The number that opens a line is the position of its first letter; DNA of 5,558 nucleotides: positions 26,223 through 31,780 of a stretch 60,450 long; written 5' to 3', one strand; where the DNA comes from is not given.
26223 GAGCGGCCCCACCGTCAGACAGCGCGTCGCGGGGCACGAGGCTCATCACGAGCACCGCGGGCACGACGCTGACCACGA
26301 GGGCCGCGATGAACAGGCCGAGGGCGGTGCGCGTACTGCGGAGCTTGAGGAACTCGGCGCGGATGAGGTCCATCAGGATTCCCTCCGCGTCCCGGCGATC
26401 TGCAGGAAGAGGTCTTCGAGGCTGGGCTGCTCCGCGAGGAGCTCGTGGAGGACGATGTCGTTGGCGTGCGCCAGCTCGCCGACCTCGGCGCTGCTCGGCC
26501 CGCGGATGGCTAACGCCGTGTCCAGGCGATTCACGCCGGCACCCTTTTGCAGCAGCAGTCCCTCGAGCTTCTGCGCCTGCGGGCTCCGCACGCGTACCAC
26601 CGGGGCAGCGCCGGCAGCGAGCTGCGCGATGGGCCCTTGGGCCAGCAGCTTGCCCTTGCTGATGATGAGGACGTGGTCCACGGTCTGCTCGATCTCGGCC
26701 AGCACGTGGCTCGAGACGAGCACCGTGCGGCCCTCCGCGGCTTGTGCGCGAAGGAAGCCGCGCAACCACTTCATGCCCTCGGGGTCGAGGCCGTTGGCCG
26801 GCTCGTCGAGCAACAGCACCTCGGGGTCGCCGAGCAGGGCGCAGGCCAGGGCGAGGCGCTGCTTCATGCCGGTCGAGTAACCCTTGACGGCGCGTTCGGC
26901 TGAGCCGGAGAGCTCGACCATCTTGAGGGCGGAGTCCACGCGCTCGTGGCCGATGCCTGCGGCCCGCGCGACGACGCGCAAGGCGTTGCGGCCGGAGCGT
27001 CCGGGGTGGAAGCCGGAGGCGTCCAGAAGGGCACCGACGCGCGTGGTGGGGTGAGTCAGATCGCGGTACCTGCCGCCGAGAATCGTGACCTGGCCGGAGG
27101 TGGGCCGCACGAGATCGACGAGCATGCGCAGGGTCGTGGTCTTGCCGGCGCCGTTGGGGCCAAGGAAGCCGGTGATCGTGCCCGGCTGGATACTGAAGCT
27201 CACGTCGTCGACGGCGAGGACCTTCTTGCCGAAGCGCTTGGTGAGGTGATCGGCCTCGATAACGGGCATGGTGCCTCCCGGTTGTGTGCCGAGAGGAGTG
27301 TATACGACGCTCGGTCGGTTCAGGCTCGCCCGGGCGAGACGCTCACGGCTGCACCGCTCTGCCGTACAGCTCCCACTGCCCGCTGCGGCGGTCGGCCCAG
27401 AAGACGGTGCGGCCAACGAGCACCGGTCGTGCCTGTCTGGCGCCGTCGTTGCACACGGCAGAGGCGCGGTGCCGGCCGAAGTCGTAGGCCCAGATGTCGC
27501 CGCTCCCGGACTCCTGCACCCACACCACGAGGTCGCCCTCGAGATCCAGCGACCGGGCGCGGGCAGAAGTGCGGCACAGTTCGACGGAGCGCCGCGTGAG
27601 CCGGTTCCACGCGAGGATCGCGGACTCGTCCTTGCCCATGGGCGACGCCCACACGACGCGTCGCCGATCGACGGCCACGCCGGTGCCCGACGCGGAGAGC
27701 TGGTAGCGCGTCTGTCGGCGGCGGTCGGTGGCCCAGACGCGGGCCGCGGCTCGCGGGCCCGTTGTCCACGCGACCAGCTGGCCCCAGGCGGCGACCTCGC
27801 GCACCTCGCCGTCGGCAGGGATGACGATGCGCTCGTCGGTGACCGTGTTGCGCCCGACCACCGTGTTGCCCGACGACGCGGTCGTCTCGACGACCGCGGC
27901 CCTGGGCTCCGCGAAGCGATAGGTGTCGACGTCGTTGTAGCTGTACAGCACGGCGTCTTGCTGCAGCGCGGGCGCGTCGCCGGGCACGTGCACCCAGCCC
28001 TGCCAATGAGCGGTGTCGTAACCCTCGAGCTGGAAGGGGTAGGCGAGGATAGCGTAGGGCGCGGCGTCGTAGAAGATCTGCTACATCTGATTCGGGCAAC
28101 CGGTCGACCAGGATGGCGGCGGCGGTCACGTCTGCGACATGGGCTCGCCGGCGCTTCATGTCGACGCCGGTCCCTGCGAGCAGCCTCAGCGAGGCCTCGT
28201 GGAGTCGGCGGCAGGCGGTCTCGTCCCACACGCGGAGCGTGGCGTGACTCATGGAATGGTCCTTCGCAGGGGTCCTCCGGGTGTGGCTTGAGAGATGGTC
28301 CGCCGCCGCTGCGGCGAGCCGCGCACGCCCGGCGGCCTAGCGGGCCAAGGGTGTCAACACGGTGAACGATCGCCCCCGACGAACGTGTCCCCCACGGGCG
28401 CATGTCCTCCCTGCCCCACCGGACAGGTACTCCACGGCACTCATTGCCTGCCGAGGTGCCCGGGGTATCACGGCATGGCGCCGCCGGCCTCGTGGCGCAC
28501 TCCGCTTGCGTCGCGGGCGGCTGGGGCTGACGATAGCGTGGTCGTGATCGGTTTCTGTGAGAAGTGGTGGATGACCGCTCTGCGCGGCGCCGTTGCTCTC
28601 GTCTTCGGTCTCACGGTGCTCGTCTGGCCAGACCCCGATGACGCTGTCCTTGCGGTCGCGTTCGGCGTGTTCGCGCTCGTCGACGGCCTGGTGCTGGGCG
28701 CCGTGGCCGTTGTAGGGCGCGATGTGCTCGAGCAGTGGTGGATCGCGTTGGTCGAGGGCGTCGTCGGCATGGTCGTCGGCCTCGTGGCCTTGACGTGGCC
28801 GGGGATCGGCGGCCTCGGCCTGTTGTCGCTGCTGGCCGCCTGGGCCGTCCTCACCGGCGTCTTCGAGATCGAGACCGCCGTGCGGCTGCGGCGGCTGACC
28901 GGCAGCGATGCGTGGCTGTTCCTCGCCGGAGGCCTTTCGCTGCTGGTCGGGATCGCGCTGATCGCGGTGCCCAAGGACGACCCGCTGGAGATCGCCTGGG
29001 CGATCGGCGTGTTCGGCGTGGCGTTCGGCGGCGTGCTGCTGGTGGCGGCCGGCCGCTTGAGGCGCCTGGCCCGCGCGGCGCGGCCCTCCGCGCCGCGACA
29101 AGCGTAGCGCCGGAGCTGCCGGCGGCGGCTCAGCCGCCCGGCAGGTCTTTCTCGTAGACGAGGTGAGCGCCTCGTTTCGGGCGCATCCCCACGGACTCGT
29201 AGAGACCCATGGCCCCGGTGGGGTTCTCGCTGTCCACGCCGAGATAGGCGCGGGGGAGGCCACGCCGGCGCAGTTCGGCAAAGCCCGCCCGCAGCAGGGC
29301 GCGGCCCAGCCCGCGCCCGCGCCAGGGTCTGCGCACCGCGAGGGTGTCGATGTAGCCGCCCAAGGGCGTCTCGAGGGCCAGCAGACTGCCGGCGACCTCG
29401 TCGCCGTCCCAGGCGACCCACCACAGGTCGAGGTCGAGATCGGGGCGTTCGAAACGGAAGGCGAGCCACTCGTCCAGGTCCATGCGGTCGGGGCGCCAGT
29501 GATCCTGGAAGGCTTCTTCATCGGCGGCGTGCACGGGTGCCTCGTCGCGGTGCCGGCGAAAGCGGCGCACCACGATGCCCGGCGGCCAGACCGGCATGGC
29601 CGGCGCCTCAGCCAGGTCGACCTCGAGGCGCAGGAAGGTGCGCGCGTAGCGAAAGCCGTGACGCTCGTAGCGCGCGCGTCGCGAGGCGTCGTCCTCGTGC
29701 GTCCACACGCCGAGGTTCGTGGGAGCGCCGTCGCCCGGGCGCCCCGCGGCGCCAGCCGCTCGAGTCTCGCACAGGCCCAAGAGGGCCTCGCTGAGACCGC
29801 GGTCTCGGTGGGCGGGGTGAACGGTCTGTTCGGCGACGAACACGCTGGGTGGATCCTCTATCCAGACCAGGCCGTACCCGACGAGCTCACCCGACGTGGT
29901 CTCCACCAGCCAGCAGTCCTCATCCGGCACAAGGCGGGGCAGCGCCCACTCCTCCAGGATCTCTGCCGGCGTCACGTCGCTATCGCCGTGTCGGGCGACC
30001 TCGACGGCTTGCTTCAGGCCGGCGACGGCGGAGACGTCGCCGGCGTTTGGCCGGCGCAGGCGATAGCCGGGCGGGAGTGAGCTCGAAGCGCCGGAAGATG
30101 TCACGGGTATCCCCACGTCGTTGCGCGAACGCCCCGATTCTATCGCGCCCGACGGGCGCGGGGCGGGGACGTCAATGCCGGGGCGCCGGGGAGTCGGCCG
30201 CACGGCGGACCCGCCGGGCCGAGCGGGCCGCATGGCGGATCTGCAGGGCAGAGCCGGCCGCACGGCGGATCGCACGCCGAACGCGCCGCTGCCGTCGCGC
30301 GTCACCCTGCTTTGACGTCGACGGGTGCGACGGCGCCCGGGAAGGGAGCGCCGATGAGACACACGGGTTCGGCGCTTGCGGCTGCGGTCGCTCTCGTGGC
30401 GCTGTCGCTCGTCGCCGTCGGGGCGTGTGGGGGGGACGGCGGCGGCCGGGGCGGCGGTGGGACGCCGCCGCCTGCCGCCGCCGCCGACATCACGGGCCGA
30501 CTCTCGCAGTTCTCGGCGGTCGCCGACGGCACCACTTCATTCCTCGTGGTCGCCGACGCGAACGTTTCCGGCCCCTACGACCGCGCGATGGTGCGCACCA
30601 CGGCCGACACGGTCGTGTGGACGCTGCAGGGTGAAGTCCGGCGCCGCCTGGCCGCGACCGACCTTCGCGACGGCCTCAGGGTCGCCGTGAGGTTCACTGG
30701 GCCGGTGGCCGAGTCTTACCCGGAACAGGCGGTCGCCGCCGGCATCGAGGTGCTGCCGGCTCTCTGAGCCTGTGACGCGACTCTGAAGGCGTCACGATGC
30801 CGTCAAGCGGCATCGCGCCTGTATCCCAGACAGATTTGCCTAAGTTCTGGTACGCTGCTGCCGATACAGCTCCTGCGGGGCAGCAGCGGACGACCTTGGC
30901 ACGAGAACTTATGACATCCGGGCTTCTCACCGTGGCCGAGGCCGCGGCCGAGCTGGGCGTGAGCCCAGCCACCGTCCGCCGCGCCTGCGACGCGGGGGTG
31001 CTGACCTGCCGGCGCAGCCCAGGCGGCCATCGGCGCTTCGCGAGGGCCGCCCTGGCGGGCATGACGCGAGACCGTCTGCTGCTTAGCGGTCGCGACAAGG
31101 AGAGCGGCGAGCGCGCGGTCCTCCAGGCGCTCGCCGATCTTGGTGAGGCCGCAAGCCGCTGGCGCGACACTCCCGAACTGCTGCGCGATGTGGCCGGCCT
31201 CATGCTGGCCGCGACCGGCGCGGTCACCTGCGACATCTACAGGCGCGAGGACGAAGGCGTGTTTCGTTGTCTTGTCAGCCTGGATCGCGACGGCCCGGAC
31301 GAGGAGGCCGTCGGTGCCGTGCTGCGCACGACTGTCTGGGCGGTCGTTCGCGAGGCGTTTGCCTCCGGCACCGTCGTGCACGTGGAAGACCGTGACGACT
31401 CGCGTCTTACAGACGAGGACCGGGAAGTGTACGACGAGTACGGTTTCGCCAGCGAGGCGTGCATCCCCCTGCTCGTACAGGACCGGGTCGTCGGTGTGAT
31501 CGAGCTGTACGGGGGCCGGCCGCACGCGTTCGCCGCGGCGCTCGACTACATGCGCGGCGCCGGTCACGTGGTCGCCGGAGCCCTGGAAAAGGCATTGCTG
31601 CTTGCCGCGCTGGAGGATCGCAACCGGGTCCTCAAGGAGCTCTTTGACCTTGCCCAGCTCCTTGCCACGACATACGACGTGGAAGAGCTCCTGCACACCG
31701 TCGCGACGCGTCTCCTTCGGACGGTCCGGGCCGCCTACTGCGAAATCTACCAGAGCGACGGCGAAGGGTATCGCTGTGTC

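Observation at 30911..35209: DNA-binding HTH fused to 5 GAF domains, an HD-GYP phosphodiesterase, a sensor domain and a GGDEF cyclase in one ~1430-aa protein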

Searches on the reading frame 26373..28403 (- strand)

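Call 13: search_protein_families(library=pfam, proteins=[window:26373-28403:-], max_evalue=0.001)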
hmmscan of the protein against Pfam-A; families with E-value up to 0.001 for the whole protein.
window:26373-28403:- (676 aa): 3 families
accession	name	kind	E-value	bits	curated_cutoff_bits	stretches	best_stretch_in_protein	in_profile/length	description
PF00005.33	ABC_tran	-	5.2e-28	98.8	25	1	399-537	2-137/137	ABC transporter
PF13304.12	AAA_21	-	3e-13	51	27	1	494-566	223-298/304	AAA domain, putative AbiEii toxin, Type IV TA system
PF13401.12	AAA_22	-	0.00068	20.4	27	0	414-559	11-117/130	AAA domain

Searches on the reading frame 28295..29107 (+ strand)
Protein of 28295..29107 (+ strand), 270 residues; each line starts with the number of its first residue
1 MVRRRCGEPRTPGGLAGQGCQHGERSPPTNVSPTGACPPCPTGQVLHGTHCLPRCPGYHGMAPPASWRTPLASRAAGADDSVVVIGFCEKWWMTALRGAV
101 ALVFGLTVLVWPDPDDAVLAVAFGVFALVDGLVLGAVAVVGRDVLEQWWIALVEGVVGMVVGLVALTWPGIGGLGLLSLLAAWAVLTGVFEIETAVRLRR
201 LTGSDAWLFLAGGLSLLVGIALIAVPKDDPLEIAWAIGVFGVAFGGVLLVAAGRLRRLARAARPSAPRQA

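Call 13: search_protein_families(library=pfam, proteins=[window:28295-29107:+], max_evalue=0.001)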
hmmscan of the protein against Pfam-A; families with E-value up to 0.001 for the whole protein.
window:28295-29107:+ (270 aa): 1 family
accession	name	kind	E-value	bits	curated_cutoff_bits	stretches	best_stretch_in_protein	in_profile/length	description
PF03729.18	DUF308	-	4.4e-15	56.1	25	2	153-223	1-72/73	Short repeat of unknown function (DUF308)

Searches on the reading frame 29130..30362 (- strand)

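Call 13: search_protein_families(library=pfam, proteins=[window:29130-30362:-], max_evalue=0.001)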
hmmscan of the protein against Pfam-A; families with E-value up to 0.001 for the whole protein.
window:29130-30362:- (410 aa): 5 families
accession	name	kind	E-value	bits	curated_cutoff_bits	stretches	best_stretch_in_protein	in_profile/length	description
PF00583.31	Acetyltransf_1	-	5.8e-25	88.3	20.7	2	282-392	9-115/116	Acetyltransferase (GNAT) family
PF13508.13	Acetyltransf_7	-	6.8e-19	68.5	27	2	313-392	4-81/84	Acetyltransferase (GNAT) domain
PF13673.13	Acetyltransf_10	-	2.3e-11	44.2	23.6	1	314-395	33-109/128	Acetyltransferase (GNAT) domain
PF08445.16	FR47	-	3.4e-05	24.2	22.1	0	332-394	18-78/86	FR47-like protein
PF13527.13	Acetyltransf_9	-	0.00045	20.6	25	0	278-374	14-111/127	Acetyltransferase (GNAT) domain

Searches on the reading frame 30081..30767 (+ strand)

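Call 13: search_protein_families(library=pfam, proteins=[window:30081-30767:+], max_evalue=0.001)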
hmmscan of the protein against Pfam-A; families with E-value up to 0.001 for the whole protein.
window:30081-30767:+ (228 aa): 1 family
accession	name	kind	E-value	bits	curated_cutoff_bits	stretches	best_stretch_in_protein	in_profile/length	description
PF11518.13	DUF3221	-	3.9e-05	24.3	26.4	1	191-225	47-81/82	Protein of unknown function (DUF3221)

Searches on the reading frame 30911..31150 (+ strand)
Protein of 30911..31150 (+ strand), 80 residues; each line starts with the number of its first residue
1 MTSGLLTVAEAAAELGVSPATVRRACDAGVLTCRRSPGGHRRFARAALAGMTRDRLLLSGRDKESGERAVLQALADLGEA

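Call 28: search_solved_structures(query=window:30911-31150:+, max_evalue=1, show_alignments=5)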
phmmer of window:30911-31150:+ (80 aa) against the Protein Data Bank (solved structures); distinct sequences matched with E-value up to 1: 8.
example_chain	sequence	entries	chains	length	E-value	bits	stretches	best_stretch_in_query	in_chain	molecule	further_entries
8jbs_A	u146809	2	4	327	2e-07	34.4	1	7-66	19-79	Putative cobalamin binding protein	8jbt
6ama_A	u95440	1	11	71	2e-06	31.2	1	4-53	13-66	Putative DNA-binding protein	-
6amk_A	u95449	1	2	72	2.5e-06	30.9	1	5-50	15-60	Putative DNA-binding protein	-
3whp_A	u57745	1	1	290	0.025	18.2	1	2-61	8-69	Probable transcriptional regulator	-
5c8d_A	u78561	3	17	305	0.028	18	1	2-61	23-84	Light-dependent transcriptional regulator CarH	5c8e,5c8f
6hsw_A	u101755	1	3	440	0.27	15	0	26-69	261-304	Carbohydrate esterase family 15 domain protein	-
2vz4_A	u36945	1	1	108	0.41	14.4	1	7-49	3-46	HTH-TYPE TRANSCRIPTIONAL ACTIVATOR TIPA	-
28jw_B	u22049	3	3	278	0.69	13.7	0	21-46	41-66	Large ribosomal subunit protein uL2c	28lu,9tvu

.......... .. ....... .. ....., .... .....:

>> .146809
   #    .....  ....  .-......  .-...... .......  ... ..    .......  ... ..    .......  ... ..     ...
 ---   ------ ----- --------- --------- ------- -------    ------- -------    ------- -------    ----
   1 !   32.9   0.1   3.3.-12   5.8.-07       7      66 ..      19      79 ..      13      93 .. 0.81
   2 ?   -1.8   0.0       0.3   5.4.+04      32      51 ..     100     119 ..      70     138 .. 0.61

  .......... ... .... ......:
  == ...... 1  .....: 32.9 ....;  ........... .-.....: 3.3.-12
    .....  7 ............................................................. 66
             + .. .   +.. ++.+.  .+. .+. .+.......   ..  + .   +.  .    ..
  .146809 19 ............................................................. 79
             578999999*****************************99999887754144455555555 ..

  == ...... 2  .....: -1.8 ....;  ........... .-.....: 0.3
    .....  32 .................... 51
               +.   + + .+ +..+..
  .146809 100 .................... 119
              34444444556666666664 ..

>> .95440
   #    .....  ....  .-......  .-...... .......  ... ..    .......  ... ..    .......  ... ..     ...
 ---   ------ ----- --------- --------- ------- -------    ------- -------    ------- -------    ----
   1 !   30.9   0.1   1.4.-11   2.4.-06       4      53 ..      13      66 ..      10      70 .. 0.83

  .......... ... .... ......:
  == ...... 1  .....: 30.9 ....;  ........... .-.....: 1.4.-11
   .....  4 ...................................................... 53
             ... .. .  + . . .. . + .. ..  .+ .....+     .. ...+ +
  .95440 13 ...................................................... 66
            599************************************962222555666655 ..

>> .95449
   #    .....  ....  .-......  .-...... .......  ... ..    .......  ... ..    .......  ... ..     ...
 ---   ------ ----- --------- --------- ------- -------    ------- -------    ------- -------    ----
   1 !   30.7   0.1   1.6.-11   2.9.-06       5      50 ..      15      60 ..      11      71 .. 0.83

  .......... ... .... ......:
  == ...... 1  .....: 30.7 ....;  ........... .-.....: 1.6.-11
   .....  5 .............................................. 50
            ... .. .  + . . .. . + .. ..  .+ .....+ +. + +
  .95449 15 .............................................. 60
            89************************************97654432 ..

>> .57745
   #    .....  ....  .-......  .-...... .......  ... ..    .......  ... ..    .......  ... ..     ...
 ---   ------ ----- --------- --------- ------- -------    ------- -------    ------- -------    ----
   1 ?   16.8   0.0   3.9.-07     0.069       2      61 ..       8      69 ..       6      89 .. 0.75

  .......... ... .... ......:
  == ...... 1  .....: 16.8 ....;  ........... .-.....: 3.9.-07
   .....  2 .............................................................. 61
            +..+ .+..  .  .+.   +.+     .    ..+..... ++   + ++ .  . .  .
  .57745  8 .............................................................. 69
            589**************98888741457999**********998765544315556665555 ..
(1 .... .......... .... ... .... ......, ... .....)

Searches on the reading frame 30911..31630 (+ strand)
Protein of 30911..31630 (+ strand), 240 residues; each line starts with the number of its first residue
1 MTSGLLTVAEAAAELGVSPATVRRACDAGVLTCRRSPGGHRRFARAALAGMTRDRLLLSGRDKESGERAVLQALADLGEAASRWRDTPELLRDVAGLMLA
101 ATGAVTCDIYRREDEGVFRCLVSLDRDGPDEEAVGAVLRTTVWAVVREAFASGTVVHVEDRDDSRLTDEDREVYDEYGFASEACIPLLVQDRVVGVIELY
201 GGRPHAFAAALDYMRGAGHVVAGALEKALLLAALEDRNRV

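Call 53: predict_structure(alignment_id=A2)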
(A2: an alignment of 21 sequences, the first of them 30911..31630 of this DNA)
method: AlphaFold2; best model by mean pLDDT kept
length: 240 residues; sequences in the alignment: 21
mean_pLDDT: 90.7   pTM: 0.72
mean pLDDT of the five models: 90.7, 90.4, 90.4, 89.2, 88.4
residues with pLDDT >= 90: 172; 70-90: 58; 50-70: 8; < 50: 2
segments of 3 or more residues with pLDDT < 50: none
pLDDT, mean of each block of 10 residues (from residue 1): 79 93 85 88 87 78 75 95 92 97 97 95 95 92 90 95 91 93 97 96 94 95 95 85
secondary structure, 60 per line:
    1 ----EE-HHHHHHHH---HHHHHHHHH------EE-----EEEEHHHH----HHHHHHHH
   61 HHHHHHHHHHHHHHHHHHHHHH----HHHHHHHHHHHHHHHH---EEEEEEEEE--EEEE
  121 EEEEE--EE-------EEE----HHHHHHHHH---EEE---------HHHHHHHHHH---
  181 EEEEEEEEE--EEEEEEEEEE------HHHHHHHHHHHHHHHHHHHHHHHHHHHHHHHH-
elements in order: H8-15 H19-27 E41-44 H45-48 H53-82 H87-102 E106-114 E117-125 E137-139 H144-152 E156-158 H168-177 E181-189 E192-201 H208-239

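Call 57: fold_search(model_id=the predicted structure, library=pdb)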
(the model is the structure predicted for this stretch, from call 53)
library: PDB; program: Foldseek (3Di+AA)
matches with E <= 10: 1512; with E <= 0.001: 431
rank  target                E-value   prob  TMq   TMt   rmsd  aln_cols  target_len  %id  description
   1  6oei                  4.0e-09  1.00  0.63  0.62   3.4       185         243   19  Yeast Spc42 N-terminal coiled-coil fused to PDB: 3K2N (released 2019-04-24)
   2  3k2n_A                4.8e-09  1.00  0.58  0.76   3.4       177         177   17  The crystal structure of sigma-54-dependent transcriptional regulator domain from Chlorobium Tepidum TLS (released 2010-01-19)
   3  2ool_A                5.1e-09  1.00  0.51  0.41   5.9       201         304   15  Crystal structure of the chromophore-binding domain of an unusual bacteriophytochrome RpBphP3 from R. palustris (released 2007-07-10)
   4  6oap_A                5.5e-09  1.00  0.60  0.49   4.3       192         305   15  Crystal structure of a dual sensor histidine kinase in the green-light absorbing Pg state (released 2019-09-18)
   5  6saw_A                8.0e-09  1.00  0.55  0.44   4.1       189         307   12  Chromophore binding domain of bacteriophytochrome linked diguanylyl cyclase from Idiomarina species A28L (dimeric Pfr- (released 2019-12-11)
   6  6ob8_A                8.0e-09  1.00  0.60  0.48   5.4       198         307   15  Crystal structure of a dual sensor histidine kinase in green light illuminated state (released 2019-09-18)
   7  3s7q                  8.5e-09  1.00  0.56  0.44   3.3       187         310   12  Crystal Structure of a Monomeric Infrared Fluorescent Deinococcus radiodurans Bacteriophytochrome chromophore binding do (released 2012-01-11)
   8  5viv                  1.1e-08  1.00  0.49  0.40   7.2       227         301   16  Crystal structure of monomeric near-infrared fluorescent protein miRFP670 (released 2017-06-21)
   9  6oap_B                1.2e-08  1.00  0.60  0.49   5.0       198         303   15  Crystal structure of a dual sensor histidine kinase in the green-light absorbing Pg state (released 2019-09-18)
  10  9er4_A                1.2e-08  1.00  0.57  0.46   6.7       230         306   13  Room temperature structure of Glycine max phyA in Pr (released 2025-01-08)
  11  9euy_A                1.2e-08  1.00  0.54  0.29   9.4       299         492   11  Cryo-EM structure of the full-length Pseudomonas aeruginosa bacteriophytochrome in its Pfr state (released 2024-09-04)
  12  4o8g                  1.2e-08  1.00  0.54  0.43   3.4       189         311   13  Structure of Infrared Fluorescent Protein 1.4 (released 2014-10-01)
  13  5hsq                  1.4e-08  1.00  0.55  0.29   4.2       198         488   13  The surface engineered photosensory module (PAS-GAF-PHY) of the bacterial phytochrome Agp1 (AtBphP1) in the Pr form, chr (released 2016-08-03)
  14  2ool_B                1.4e-08  1.00  0.55  0.46   7.8       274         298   14  Crystal structure of the chromophore-binding domain of an unusual bacteriophytochrome RpBphP3 from R. palustris (released 2007-07-10)
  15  6ndo_A                1.7e-08  1.00  0.55  0.24   4.3       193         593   17  Crystal structure of the dark-adapted full-length bacteriophytochrome XccBphP mutant L193N from Xanthomonas campestris (released 2019-12-18)
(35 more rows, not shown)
